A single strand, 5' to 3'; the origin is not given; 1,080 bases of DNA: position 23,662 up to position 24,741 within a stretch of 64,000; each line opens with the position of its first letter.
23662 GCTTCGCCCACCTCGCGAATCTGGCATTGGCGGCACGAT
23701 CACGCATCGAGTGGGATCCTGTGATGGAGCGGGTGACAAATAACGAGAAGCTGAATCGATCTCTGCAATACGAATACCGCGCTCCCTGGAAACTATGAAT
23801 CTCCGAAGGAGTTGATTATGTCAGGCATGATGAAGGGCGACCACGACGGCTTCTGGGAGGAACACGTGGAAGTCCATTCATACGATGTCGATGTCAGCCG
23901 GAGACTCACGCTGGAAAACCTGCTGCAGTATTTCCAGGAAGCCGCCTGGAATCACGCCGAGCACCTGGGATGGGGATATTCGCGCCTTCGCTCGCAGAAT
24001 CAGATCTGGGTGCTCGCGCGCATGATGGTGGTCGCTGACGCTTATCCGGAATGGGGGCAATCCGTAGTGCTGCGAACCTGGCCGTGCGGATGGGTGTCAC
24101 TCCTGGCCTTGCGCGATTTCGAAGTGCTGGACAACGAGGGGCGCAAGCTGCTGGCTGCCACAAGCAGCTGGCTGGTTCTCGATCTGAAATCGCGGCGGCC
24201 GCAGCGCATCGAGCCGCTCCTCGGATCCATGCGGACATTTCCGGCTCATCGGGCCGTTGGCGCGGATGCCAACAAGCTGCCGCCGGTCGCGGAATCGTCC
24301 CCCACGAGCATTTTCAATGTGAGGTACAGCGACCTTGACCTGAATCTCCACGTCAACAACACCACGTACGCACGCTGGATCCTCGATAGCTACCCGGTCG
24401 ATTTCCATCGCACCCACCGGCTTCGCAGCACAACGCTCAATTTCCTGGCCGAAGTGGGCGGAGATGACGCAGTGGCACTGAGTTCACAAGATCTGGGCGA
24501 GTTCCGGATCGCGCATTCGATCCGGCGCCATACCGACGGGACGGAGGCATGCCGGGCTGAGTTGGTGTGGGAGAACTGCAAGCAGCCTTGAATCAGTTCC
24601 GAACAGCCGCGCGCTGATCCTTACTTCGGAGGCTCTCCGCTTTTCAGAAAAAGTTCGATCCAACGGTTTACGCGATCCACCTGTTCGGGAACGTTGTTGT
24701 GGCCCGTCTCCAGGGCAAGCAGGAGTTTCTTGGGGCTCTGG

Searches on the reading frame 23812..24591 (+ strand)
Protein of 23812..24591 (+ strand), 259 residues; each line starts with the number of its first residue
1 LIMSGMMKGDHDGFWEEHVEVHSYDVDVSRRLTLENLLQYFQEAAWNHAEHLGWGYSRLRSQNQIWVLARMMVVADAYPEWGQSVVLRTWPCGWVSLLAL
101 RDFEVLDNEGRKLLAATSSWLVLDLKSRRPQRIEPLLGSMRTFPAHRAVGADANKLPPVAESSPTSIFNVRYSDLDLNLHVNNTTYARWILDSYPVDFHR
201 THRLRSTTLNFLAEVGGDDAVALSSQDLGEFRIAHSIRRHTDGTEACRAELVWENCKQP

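Call 58: search_protein_families(library=pfam, proteins=[window:23812-24591:+], max_evalue=0.001)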
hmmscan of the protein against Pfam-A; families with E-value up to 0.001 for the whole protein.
window:23812-24591:+ (259 aa): 3 families
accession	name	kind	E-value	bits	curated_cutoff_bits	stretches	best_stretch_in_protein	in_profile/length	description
PF01643.23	Acyl-ACP_TE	-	1.2e-27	96.7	23.7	1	16-135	5-125/131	Acyl-ACP thioesterase N-terminal domain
PF20791.3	Acyl-ACP_TE_C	-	3.1e-19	69.5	21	1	165-254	9-100/101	Acyl-ACP thioesterase C-terminal domain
PF13279.12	4HBT_2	-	1e-05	26.4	25.5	0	170-192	1-23/122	Thioesterase-like superfamily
